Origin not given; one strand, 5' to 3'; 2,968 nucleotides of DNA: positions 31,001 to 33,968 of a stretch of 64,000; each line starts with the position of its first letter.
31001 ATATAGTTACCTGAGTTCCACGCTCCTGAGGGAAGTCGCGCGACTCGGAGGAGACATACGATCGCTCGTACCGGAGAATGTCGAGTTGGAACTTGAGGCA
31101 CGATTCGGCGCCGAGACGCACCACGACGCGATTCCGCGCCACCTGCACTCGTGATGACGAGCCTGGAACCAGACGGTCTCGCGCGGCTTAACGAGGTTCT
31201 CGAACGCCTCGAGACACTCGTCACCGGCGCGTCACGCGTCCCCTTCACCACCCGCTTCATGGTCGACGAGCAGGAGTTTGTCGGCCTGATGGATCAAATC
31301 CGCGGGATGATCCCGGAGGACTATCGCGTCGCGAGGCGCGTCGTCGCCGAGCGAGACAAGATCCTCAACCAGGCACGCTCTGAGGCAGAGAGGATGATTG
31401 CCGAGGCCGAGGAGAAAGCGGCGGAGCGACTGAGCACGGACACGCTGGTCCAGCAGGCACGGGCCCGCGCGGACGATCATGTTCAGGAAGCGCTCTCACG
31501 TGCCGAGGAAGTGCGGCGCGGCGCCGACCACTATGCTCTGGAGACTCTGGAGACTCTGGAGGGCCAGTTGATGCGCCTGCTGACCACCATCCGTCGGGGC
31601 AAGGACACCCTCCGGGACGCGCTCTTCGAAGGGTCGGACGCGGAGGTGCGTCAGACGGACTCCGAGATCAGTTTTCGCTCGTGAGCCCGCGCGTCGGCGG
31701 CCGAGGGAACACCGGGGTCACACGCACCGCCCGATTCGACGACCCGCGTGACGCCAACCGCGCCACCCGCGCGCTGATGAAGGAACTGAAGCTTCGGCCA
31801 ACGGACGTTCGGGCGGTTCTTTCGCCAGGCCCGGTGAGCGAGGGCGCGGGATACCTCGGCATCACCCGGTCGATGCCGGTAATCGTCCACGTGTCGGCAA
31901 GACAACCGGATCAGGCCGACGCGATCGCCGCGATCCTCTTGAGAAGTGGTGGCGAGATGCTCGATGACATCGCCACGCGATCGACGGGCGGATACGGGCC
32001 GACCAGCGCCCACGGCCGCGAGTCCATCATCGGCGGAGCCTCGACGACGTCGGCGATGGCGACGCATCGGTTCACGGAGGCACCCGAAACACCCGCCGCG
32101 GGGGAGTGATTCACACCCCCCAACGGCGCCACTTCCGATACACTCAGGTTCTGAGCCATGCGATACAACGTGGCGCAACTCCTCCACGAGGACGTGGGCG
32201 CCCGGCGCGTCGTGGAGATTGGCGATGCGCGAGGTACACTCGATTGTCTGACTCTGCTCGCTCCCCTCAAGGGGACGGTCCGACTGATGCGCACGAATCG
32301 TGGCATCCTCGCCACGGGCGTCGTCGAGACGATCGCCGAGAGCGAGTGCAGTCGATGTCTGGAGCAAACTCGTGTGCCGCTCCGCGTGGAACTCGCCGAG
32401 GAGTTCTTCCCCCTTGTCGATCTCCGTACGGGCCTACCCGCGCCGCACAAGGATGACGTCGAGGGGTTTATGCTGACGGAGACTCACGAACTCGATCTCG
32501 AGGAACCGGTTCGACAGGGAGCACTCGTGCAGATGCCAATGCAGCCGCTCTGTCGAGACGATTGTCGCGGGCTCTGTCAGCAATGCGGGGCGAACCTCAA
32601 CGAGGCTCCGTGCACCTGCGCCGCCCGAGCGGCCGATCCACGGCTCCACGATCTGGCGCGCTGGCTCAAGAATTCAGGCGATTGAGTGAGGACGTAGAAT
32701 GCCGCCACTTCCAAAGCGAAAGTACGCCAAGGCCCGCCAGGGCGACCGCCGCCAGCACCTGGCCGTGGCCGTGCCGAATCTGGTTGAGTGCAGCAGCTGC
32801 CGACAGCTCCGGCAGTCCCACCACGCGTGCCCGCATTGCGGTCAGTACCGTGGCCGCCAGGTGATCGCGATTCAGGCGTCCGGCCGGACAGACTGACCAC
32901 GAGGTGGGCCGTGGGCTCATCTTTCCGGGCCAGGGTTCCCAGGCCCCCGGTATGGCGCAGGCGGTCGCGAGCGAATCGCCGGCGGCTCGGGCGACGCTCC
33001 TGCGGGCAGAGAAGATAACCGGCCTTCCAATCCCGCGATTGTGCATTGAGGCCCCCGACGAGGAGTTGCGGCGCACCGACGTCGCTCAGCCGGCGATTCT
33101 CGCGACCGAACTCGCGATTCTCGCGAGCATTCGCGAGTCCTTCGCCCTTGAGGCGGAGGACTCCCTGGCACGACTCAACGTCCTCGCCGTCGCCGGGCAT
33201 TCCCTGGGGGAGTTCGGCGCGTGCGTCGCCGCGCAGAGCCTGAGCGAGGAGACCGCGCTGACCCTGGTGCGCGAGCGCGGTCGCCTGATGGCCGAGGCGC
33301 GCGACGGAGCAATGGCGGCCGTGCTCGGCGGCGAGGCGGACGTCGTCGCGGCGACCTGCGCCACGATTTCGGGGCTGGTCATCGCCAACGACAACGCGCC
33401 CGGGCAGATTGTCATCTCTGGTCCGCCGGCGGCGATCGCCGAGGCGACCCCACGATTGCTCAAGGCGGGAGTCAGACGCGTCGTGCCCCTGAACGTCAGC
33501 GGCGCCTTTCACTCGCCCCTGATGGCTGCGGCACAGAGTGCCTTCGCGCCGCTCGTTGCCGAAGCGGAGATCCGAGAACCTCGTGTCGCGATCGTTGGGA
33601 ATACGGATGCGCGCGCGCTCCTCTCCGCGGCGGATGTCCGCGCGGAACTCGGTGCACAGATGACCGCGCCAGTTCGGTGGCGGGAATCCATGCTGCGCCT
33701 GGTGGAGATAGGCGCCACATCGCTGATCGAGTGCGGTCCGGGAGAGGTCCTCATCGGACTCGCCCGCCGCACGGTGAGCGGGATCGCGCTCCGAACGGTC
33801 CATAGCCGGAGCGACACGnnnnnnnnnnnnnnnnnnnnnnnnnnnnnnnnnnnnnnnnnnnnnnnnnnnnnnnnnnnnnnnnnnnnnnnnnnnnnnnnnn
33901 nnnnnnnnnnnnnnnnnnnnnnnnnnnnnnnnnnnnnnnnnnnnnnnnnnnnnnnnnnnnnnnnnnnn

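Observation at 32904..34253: Single ORF fusing FabD (malonyl-CoA:ACP transacylase) to a NusB-like antitermination domain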

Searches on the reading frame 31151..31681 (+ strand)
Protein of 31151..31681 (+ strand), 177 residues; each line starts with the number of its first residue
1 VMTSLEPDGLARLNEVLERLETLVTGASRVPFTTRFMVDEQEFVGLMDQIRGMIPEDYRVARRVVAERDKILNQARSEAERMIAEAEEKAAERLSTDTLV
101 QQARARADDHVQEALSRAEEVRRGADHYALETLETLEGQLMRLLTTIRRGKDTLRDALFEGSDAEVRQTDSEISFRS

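Call 31: search_protein_families(library=pfam, proteins=[window:31151-31681:+], max_evalue=0.01)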
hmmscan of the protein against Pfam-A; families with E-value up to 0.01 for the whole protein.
window:31151-31681:+ (177 aa): 2 families
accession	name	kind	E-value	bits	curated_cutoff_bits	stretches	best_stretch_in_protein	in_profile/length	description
PF16731.10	GARP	-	0.003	17.5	27.4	1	60-130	23-92/193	Glutamic acid/alanine-rich protein of Trypanosoma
PF14014.11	DUF4230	-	0.0098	16.4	27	0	63-115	85-138/148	Protein of unknown function (DUF4230)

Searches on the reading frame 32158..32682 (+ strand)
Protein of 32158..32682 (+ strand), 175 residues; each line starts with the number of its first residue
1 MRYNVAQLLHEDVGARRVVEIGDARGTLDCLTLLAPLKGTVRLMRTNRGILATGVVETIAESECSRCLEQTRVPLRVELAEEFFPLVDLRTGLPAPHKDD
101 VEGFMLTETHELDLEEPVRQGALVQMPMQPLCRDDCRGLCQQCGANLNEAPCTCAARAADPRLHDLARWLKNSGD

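Call 31: search_protein_families(library=pfam, proteins=[window:32158-32682:+], max_evalue=0.01)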
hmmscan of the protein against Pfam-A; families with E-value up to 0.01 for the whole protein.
window:32158-32682:+ (175 aa): 1 family
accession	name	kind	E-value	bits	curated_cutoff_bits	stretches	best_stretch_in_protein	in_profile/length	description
PF02620.22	YceD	-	1.4e-25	90.1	33.2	1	54-167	3-116/119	Large ribosomal RNA subunit accumulation protein YceD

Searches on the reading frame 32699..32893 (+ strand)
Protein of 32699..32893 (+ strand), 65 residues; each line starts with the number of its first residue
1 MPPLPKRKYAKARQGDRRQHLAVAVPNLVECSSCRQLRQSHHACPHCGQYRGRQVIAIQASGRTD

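Call 31: search_protein_families(library=pfam, proteins=[window:32699-32893:+], max_evalue=0.01)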
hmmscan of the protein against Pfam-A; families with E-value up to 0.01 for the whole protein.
window:32699-32893:+ (65 aa): 3 families
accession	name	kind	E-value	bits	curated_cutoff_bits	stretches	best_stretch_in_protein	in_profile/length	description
PF01783.29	Ribosomal_L32p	-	3.1e-20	72.5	21.3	1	4-57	2-55/56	Ribosomal L32p protein family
PF21533.2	EHMT1-2_CRR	-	0.003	18.3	27.5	1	22-50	27-55/94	Histone-lysine N-methyltransferase EHMT1/EHMT2, Cys-rich region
PF13248.11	Zn_ribbon_3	-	0.0057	16.5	27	1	29-49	3-24/26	zinc-ribbon domain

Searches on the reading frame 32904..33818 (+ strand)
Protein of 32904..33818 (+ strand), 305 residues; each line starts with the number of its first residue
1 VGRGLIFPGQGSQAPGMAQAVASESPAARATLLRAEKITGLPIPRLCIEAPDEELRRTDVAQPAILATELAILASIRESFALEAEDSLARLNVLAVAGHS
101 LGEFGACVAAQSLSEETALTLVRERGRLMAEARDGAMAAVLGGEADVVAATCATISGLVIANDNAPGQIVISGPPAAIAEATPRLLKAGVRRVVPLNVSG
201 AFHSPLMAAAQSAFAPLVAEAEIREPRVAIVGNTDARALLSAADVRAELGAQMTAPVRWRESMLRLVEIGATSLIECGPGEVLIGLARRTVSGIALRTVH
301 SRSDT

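Call 54: search_solved_structures(query=window:32904-33818:+, max_evalue=1e-30, show_alignments=2)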
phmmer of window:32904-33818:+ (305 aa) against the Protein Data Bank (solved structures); distinct sequences matched with E-value up to 1e-30: 26.
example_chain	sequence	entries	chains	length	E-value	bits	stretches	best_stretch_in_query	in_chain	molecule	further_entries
4rr5_A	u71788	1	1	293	1.2e-45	159.5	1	4-301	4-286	Malonyl CoA-acyl carrier protein transacylase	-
6apk_A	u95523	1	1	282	4.9e-45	157.5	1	4-287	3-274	DisD protein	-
3rgi_A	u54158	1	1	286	5e-45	157.5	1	4-287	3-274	DisD protein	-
3sbm_A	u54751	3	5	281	5.1e-45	157.4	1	4-287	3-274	DisD protein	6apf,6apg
3hjv_A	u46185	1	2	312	1.4e-44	155.9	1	5-299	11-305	Malonyl Coa-acyl carrier protein transacylase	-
5zk4_A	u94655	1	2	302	2.5e-44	155.1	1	4-287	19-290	DisD protein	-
3ezo_A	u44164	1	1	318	2.9e-44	154.9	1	4-292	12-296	Malonyl CoA-acyl carrier protein transacylase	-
3k89_A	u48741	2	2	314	3.2e-44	154.8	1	5-298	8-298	Malonyl CoA-ACP transacylase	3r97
2cuy_A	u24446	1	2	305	4.2e-44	154.4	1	5-293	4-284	Malonyl CoA-[acyl carrier protein] transacylase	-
3g87_A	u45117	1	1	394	3.6e-43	151.4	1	5-287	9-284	Malonyl CoA-acyl carrier protein transacylase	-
6smd_B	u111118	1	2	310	1.6e-42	149.2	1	5-300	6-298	Malonyl CoA-acyl carrier protein transacylase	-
3im8_A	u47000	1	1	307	1.6e-42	149.2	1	5-290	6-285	Malonyl acyl carrier protein transacylase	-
3im9_A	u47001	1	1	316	1.9e-42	149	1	4-302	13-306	Malonyl CoA-acyl carrier protein transacylase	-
5dz6_A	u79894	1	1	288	7.6e-40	140.5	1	6-290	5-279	Polyketide biosynthesis malonyl CoA-acyl carrier protein transacylase PksC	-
1nm2_A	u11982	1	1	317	1.1e-39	140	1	5-297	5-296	malonyl CoA:acyl carrier protein malonyltransferase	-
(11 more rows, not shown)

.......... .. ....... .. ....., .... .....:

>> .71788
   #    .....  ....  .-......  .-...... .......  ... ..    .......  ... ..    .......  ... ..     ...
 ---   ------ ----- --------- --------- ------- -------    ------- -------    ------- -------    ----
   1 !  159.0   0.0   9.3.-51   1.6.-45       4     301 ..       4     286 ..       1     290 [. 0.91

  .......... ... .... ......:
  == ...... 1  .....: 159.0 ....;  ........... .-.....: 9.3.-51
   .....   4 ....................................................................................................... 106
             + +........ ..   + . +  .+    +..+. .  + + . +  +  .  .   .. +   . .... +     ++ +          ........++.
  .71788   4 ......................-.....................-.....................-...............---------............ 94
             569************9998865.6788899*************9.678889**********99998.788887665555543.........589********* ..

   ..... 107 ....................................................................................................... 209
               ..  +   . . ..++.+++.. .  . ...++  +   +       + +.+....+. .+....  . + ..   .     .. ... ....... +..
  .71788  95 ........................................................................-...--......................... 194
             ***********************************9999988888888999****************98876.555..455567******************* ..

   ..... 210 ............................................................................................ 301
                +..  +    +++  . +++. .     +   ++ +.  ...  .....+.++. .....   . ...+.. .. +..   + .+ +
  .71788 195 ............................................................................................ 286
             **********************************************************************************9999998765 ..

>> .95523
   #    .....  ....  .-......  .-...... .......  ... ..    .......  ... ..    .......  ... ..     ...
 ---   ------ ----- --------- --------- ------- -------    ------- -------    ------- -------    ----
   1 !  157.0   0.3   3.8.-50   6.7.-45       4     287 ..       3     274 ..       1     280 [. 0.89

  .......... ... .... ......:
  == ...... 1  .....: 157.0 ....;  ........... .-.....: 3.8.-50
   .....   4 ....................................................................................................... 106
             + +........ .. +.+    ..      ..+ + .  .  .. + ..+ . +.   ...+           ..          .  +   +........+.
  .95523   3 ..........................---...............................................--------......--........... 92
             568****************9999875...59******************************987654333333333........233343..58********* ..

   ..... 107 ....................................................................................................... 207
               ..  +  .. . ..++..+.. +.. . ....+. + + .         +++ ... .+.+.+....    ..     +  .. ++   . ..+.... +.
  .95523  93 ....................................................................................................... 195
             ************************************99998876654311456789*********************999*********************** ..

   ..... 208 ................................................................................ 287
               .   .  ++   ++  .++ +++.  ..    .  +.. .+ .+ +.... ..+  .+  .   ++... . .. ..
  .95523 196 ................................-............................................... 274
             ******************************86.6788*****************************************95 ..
